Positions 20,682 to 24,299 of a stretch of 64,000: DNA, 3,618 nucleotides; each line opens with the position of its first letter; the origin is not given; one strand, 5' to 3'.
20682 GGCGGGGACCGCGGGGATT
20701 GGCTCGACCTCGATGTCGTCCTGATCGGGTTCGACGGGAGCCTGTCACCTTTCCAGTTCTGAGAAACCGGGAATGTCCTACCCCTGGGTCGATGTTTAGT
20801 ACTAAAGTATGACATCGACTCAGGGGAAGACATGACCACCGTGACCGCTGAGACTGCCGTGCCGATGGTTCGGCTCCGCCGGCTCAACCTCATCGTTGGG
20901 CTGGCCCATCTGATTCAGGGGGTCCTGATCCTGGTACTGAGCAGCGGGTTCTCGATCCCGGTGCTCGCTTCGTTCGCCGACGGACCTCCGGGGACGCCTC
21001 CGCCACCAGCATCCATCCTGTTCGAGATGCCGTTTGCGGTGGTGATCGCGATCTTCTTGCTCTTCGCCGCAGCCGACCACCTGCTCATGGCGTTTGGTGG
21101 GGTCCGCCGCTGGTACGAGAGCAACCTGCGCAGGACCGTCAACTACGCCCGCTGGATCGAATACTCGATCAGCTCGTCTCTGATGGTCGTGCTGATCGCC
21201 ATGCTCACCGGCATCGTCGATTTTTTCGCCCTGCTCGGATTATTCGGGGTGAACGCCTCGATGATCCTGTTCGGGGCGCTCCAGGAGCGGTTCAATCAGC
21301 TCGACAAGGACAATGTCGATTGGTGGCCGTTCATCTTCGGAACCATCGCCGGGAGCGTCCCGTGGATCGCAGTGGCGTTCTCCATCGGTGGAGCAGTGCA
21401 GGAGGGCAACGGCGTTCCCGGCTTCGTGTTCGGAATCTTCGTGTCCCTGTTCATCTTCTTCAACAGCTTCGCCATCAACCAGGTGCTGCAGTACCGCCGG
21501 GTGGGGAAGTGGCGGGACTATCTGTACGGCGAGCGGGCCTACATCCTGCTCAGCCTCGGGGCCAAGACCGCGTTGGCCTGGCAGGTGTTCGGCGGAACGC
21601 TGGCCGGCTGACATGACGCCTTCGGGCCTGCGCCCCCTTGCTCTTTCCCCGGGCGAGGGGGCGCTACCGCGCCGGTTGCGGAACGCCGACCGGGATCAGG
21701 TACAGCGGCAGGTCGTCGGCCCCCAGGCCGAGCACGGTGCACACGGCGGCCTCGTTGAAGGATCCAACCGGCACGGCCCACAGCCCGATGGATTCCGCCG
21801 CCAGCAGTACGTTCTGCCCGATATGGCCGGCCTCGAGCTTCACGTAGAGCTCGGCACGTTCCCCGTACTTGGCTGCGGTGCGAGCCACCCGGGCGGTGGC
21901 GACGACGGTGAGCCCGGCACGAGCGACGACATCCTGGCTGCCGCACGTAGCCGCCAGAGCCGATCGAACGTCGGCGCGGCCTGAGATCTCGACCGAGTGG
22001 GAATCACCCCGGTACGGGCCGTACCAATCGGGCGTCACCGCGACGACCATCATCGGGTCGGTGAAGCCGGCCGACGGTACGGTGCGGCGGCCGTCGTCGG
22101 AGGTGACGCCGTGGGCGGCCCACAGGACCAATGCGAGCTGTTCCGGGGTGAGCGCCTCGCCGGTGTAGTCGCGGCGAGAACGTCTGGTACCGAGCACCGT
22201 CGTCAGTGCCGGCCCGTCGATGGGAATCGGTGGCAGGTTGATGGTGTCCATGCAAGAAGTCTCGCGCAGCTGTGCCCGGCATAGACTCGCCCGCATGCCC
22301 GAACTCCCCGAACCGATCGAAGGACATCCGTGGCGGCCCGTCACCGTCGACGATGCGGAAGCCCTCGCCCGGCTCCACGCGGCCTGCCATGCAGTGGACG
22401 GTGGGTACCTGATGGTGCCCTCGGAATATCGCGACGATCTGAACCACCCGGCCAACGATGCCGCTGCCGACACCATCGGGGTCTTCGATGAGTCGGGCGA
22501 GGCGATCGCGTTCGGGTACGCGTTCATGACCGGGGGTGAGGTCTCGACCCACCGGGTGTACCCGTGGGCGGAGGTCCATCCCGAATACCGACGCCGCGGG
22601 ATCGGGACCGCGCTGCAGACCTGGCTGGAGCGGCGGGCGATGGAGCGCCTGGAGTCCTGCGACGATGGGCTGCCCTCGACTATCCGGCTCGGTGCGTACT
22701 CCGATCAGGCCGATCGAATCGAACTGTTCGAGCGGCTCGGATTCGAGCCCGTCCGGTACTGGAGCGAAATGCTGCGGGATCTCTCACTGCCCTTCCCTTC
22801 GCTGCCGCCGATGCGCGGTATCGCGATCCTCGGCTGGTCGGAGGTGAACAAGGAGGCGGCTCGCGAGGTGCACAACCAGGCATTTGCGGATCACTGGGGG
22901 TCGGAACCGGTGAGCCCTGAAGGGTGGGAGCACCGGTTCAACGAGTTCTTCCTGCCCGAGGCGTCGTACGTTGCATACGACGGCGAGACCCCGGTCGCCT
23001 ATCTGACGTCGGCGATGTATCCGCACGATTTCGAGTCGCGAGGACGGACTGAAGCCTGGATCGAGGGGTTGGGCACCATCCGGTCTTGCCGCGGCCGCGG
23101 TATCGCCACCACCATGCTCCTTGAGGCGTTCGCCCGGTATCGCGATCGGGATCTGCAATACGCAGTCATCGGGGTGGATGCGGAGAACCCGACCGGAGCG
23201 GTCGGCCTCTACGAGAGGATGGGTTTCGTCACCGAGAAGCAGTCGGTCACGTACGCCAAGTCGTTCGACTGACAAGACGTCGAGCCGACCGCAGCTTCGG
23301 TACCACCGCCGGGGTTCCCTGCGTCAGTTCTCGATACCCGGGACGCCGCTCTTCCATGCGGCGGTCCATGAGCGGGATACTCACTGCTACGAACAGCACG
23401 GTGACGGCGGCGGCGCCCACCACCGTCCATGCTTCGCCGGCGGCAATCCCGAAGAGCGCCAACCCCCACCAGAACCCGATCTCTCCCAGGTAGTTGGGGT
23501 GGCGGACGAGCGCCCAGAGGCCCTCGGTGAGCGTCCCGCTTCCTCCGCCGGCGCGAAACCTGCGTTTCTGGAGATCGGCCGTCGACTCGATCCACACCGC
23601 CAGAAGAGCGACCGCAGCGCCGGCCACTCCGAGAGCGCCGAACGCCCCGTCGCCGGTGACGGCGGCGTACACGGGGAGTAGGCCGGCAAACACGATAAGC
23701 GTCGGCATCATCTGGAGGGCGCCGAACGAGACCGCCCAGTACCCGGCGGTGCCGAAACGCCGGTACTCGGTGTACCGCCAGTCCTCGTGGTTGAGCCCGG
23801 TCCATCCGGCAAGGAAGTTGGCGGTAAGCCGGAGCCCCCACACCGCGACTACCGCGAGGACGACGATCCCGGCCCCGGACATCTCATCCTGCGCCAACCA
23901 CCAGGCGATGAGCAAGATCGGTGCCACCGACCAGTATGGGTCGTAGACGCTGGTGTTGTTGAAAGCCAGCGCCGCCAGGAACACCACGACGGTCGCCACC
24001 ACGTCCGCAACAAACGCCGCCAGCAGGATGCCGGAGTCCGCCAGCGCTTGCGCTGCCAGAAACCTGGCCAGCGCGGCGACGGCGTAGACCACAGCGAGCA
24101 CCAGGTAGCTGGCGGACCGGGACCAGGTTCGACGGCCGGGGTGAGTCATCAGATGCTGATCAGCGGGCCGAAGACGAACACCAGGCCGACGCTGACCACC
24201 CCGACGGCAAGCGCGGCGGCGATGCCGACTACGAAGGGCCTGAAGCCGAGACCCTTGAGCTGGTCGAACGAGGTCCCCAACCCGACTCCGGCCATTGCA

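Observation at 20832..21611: Heliorhodopsin gene in an actinobacterial housekeeping neighbourhood, co-directional with the CopG-like gene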

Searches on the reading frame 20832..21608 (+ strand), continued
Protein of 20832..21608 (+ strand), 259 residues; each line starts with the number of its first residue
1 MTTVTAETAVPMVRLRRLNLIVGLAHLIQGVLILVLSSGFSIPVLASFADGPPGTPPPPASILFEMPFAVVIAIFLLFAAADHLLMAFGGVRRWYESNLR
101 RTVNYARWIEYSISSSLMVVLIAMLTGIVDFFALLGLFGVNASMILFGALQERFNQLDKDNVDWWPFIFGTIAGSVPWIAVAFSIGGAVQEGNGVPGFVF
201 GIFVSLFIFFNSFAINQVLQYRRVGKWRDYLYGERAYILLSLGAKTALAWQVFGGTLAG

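Call 22: find_related_loci(query=A2, collection=genome_contigs, flank=6000)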
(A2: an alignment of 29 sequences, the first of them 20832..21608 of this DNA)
Query A2 (259 aa) in genome_contigs; peptide patterns used: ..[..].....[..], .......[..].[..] (x = any residue, [..] = any of these).
600 stretches matched a pattern (row limit reached: there are more); 593 encode a relative of the query (tblastn E <= 1e-3); the best 80 are kept; 80 distinct loci.
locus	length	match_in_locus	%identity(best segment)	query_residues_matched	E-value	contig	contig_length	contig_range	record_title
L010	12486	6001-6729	65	15-258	4e-100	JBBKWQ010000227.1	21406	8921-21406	MAG: Ilumatobacteraceae bacterium isolate metabat_bins.272 k119_1142034, whole genome shotgun sequence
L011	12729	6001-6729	63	15-258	3e-97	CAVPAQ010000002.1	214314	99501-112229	MAG: uncultured Acidimicrobiaceae bacterium isolate MFD09779.bin.2.222 genome assembly, contig: contig_13572, whole geno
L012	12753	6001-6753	61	8-259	2e-95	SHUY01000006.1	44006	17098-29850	MAG: Acidimicrobiia bacterium isolate Baikal-deep-G22 BACOMB-C3533, whole genome shotgun sequence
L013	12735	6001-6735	61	15-257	5e-94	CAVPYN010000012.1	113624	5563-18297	MAG: uncultured Chloroflexia bacterium isolate MFD09964.bin.2.204 genome assembly, contig: contig_57488, whole genome sh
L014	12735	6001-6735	60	15-257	7e-94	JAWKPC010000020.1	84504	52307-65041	MAG: Thermomicrobiales bacterium isolate ABC1.20 ABC1.20.fa-20, whole genome shotgun sequence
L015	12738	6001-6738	58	14-257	3e-93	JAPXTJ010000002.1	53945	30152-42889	MAG: Thermomicrobiales bacterium isolate binned_ad_9.32 NODE_589_length_53945_cov_2.795161, whole genome shotgun sequenc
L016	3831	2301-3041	60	11-258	8e-93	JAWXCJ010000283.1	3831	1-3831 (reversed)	MAG: Actinomycetota bacterium isolate P2IB.169 k99_1084577, whole genome shotgun sequence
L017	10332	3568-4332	57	3-258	1e-90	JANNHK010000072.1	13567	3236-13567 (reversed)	MAG: Actinomycetes bacterium isolate SOY_6_C_metabat_267 SOY_6_C_k141_1429498, whole genome shotgun sequence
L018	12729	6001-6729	62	14-257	2e-90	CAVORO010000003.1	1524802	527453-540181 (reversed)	MAG: Miltoncostaeaceae bacterium isolate MFD09964.bin.2.159 genome assembly, contig: contig_320, whole genome shotgun se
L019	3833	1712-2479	56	6-257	2e-89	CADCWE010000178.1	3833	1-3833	MAG: uncultured Thermomicrobiales bacterium isolate AVDCRST_MAG73 genome assembly, contig: NODE4485, whole genome shotgu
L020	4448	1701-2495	54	7-259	7e-89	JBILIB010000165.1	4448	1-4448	MAG: Acidimicrobiales bacterium isolate ME2017-05-12_3300034357_group7_bin57 Rohwer_bin122_scaffold_12207_c1, whole geno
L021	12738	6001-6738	56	14-257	1e-88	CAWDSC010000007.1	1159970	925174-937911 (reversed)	MAG: uncultured Chloroflexia bacterium isolate MFD00392.bin.2.277 genome assembly, contig: contig_3840, whole genome sho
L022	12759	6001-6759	63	5-258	3e-88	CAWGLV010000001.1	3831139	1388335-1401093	MAG: uncultured Microthrixaceae bacterium isolate MFD09779.bin.1.83 genome assembly, contig: contig_11972, whole genome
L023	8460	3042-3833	54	7-258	3e-88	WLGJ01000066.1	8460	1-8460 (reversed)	MAG: Actinomycetota bacterium isolate UFOp-RE-26jul17-303 RE-26jul17-303-c66, whole genome shotgun sequence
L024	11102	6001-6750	61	8-258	4e-88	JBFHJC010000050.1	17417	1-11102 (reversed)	MAG: Ilumatobacter sp. isolate Mix_sand07.2021.05.G.54 k141_293378_length_17417_cov_16.2671, whole genome shotgun sequen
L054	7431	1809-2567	54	2-258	2e-79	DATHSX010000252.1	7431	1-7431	MAG TPA_asm: Acidimicrobiia bacterium isolate SMAG_U16062 k141_866455, whole genome shotgun sequence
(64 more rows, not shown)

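Call 53: search_protein_families(library=ncbifam, proteins=[window:20832-21608:+], max_evalue=0.001)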
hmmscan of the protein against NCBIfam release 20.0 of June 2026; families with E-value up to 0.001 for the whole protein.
window:20832-21608:+ (259 aa): 1 family
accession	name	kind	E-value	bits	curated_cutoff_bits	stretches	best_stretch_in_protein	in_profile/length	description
NF038020.1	HeR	equivalog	7.8e-93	310.5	100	1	15-257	1-244/244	heliorhodopsin HeR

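Call 71: search_protein_families(library=pfam, proteins=[L022:4340-5230:-, L016:1155-1793:-, L017:2371-3036:-, L054:4644-5249:+, L010:3271-3876:+, L022:3636-4196:-, L054:734-1696:+], max_evalue=0.001)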
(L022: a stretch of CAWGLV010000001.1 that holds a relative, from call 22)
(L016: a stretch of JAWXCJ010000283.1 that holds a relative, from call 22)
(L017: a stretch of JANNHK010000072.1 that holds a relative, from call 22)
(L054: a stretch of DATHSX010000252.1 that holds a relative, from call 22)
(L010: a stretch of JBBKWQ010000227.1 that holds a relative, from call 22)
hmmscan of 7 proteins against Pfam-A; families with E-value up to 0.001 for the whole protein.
L022:4340-5230:- (296 aa): 4 families
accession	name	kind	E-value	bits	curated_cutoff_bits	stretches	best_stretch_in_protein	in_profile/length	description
PF02607.22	B12-binding_2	-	1.2e-16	61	23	1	94-162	4-71/74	B12 binding domain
PF02310.24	B12-binding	-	1.6e-13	51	32.1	1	178-283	3-112/121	B12 binding domain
PF12728.13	HTH_17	-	2.9e-10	40.7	27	1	28-68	2-42/51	Helix-turn-helix domain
PF13384.12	HTH_23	-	2e-06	27.9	24.6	1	12-49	3-39/50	Homeodomain-like domain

L016:1155-1793:- (213 aa): 3 families
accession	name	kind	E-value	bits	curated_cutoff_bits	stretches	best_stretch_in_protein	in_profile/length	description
PF02607.22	B12-binding_2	-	4.5e-12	46.4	23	1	70-141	3-73/74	B12 binding domain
PF12728.13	HTH_17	-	3.3e-10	40.5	27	1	6-51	3-48/51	Helix-turn-helix domain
PF02310.24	B12-binding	-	0.00021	21.6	32.1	1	154-210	2-57/121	B12 binding domain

L017:2371-3036:- (222 aa): 3 families
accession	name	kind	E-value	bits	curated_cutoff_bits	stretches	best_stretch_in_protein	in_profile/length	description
PF02607.22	B12-binding_2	-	8.8e-13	48.7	23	1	71-140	5-73/74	B12 binding domain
PF12728.13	HTH_17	-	2.5e-11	44.1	27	1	5-49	3-47/51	Helix-turn-helix domain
PF02310.24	B12-binding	-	8.9e-06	26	32.1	1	152-220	1-68/121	B12 binding domain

L054:4644-5249:+ (202 aa): 4 families
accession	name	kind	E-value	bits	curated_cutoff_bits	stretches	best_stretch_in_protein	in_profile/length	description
PF02607.22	B12-binding_2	-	1.2e-13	51.5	23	1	61-131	2-71/74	B12 binding domain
PF12728.13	HTH_17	-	3.6e-11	43.6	27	1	1-44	2-45/51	Helix-turn-helix domain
PF02310.24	B12-binding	-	9.9e-05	22.6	32.1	1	146-194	2-50/121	B12 binding domain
PF13384.12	HTH_23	-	0.00062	19.9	24.6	0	2-22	19-39/50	Homeodomain-like domain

L010:3271-3876:+ (202 aa): 4 families
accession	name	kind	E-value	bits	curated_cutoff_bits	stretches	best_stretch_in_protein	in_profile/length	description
PF02607.22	B12-binding_2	-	3.4e-14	53.2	23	1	76-148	2-73/74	B12 binding domain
PF12728.13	HTH_17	-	4.3e-10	40.1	27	1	10-53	2-45/51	Helix-turn-helix domain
PF02310.24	B12-binding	-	2.6e-05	24.5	32.1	1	159-202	2-45/121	B12 binding domain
PF13384.12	HTH_23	-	0.00014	22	24.6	1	12-31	20-39/50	Homeodomain-like domain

L022:3636-4196:- (187 aa): 1 family
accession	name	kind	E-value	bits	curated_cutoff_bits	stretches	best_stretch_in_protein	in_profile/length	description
PF02469.27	Fasciclin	-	4.2e-37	127.5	22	1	60-185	2-123/123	Fasciclin domain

L054:734-1696:+ (321 aa): 1 family
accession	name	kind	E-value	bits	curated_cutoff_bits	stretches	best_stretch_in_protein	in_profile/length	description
PF02469.27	Fasciclin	-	1.8e-85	283.7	22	2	59-179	2-123/123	Fasciclin domain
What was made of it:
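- The LitR-like genes have HTH_17 plus two B12-binding domains (call 71).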

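Call 74: find_encoding_contigs(protein=P0004, flank=2000, max_places=2)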
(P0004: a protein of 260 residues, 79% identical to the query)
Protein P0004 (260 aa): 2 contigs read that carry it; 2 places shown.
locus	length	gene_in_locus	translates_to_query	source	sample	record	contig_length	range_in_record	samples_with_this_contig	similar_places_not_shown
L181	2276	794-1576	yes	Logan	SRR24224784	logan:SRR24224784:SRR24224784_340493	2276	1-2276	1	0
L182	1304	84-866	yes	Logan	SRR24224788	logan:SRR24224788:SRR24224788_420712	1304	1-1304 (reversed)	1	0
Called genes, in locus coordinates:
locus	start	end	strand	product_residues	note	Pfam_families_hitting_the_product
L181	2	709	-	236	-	?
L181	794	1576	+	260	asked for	PF18761:Heliorhodopsin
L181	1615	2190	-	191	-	PF00881:Nitroreductase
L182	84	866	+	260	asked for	PF18761:Heliorhodopsin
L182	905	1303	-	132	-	?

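Call 75: find_encoding_contigs(protein=P0005, flank=2000, max_places=2)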
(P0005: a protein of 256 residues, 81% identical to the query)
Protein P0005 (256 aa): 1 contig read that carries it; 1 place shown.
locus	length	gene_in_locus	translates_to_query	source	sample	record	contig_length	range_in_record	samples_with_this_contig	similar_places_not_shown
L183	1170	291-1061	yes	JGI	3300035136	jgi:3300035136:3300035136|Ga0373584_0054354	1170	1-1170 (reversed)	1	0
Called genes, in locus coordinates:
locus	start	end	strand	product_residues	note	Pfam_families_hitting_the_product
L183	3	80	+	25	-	?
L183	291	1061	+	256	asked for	PF18761:Heliorhodopsin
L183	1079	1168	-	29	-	?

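Call 80: list_cluster_members(proteins=[P0001, P0002])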
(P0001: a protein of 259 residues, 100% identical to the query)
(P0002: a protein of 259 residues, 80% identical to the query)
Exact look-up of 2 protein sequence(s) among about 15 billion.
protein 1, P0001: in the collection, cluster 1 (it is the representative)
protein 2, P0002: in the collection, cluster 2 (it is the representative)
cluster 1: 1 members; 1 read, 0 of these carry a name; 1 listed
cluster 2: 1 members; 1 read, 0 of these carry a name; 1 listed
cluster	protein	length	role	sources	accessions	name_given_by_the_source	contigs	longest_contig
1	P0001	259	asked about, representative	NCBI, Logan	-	-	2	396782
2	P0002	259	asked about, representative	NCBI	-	-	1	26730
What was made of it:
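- Tried and rejected: A look-up of the source organism's name returned no names (call 80).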

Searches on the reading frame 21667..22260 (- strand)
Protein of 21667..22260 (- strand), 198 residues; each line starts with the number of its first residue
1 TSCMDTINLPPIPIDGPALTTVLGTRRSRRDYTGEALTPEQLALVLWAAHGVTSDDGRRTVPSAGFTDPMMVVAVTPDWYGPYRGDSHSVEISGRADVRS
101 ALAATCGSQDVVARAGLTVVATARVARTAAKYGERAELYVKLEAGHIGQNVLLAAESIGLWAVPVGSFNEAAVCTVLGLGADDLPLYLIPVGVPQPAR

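Call 53: search_protein_families(library=ncbifam, proteins=[window:21667-22260:-], max_evalue=0.001)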
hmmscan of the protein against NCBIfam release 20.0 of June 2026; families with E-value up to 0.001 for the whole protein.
window:21667-22260:- (198 aa): 3 families
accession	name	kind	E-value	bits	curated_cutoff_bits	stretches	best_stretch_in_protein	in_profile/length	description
TIGR03605.1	antibiot_sagB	domain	4e-16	59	78.4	1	41-192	4-172/173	SagB family peptide dehydrogenase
TIGR04511.1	SagB_rel_DH_2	exception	1.8e-09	37.2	240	1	83-180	253-354/380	putative peptide maturation dehydrogenase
NF008033.1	PRK10765.1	equivalog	6.5e-08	32.3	223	1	97-195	55-161/240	oxygen-insensitive NADPH nitroreductase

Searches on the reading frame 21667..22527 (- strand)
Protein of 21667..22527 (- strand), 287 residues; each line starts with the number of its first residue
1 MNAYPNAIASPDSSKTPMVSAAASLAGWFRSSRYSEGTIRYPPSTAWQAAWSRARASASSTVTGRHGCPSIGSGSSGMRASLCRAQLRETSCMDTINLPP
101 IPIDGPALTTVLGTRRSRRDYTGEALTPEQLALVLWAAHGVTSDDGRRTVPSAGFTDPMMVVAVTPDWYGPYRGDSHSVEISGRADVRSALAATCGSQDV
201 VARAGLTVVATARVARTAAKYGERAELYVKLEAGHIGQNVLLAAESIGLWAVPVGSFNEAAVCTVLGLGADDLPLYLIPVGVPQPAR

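Call 6: search_protein_families(library=pfam, proteins=[window:21667-22527:-], max_evalue=0.01)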
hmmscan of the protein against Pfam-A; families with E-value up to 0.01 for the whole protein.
window:21667-22527:- (287 aa): 1 family
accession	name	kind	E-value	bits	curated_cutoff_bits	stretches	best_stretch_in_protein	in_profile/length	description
PF00881.29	Nitroreductase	-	2.7e-22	80.2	23.5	1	114-281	3-166/167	Nitroreductase family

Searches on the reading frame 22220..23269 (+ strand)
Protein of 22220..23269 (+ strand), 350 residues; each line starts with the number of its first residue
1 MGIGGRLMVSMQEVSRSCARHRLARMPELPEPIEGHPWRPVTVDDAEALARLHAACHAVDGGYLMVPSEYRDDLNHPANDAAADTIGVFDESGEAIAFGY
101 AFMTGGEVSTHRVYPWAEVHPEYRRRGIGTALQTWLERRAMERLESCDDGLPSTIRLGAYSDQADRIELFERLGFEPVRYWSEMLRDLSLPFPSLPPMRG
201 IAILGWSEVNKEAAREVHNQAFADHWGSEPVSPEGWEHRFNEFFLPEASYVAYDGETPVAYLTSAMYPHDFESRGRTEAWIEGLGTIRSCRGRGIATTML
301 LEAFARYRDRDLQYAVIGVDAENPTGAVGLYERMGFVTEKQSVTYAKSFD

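Call 6: search_protein_families(library=pfam, proteins=[window:22220-23269:+], max_evalue=0.01)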
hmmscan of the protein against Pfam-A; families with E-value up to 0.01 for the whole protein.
window:22220-23269:+ (350 aa): 7 families
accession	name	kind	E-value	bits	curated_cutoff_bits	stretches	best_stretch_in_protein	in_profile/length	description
PF00583.31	Acetyltransf_1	-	4.5e-24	85.4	20.7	2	219-336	9-116/116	Acetyltransferase (GNAT) family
PF13508.13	Acetyltransf_7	-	7.5e-20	71.5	27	2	88-177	7-84/84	Acetyltransferase (GNAT) domain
PF13673.13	Acetyltransf_10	-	8.1e-10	39.2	23.6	1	280-341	53-112/128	Acetyltransferase (GNAT) domain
PF13527.13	Acetyltransf_9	-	1.6e-08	35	25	1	212-336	11-124/127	Acetyltransferase (GNAT) domain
PF08445.16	FR47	-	0.00019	21.8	22.1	0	118-178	28-80/86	FR47-like protein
PF14542.12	Acetyltransf_CG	-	0.0064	17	30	0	274-313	20-59/80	GCN5-related N-acetyl-transferase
PF13302.13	Acetyltransf_3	-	0.0089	17.2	25.4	0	284-336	85-137/138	Acetyltransferase (GNAT) domain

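Call 53: search_protein_families(library=ncbifam, proteins=[window:22295-23269:+], max_evalue=0.001)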
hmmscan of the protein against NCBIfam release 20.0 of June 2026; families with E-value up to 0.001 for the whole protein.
window:22295-23269:+ (325 aa): 5 families
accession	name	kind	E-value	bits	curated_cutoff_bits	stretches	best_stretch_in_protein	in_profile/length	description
TIGR03448.1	mycothiol_MshD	equivalog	1.8e-12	47.2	163.1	1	18-320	8-294/294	mycothiol synthase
TIGR01575.1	rimI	equivalog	3.1e-09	37.1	86.4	1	191-320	7-121/132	ribosomal protein S18-alanine N-acetyltransferase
NF002959.0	PRK03624.1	equivalog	9e-08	31.9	124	0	255-323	74-140/147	GNAT family acetyltransferase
NF000482.1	AAC_3_XI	exception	2e-06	27.6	300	1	207-316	33-137/148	aminoglycoside N-acetyltransferase AAC(3)-XI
NF033083.0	AAC_3_I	equivalog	3e-05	24.2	200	0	244-311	69-134/145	AAC(3)-I family aminoglycoside N-acetyltransferase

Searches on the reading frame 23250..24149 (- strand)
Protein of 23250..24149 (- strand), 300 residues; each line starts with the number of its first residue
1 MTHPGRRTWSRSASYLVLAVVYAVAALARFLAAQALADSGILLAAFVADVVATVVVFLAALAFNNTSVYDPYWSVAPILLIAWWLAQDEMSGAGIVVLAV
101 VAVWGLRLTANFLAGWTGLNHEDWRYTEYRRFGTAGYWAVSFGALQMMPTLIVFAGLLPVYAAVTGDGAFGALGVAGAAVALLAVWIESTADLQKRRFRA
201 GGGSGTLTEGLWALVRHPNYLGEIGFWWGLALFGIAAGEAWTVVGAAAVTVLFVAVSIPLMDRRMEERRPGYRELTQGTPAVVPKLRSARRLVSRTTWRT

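Call 6: search_protein_families(library=pfam, proteins=[window:23250-24149:-], max_evalue=0.01)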
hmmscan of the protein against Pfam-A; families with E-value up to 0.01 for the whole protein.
window:23250-24149:- (300 aa): 3 families
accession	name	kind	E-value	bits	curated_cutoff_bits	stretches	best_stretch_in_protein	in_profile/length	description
PF06966.17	DUF1295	-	3e-39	135.3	20.4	1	57-277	2-233/235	Protein of unknown function (DUF1295)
PF04140.19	ICMT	-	0.00057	20.7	24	1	206-260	35-88/95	Isoprenylcysteine carboxyl methyltransferase (ICMT) family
PF02544.21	Steroid_dh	-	0.0017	18.8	22.6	1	180-243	48-114/150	3-oxo-5-alpha-steroid 4-dehydrogenase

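Call 53: search_protein_families(library=ncbifam, proteins=[window:23250-24149:-], max_evalue=0.001)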
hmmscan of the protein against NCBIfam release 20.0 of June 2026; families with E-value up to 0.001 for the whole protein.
window:23250-24149:- (300 aa): 0 families
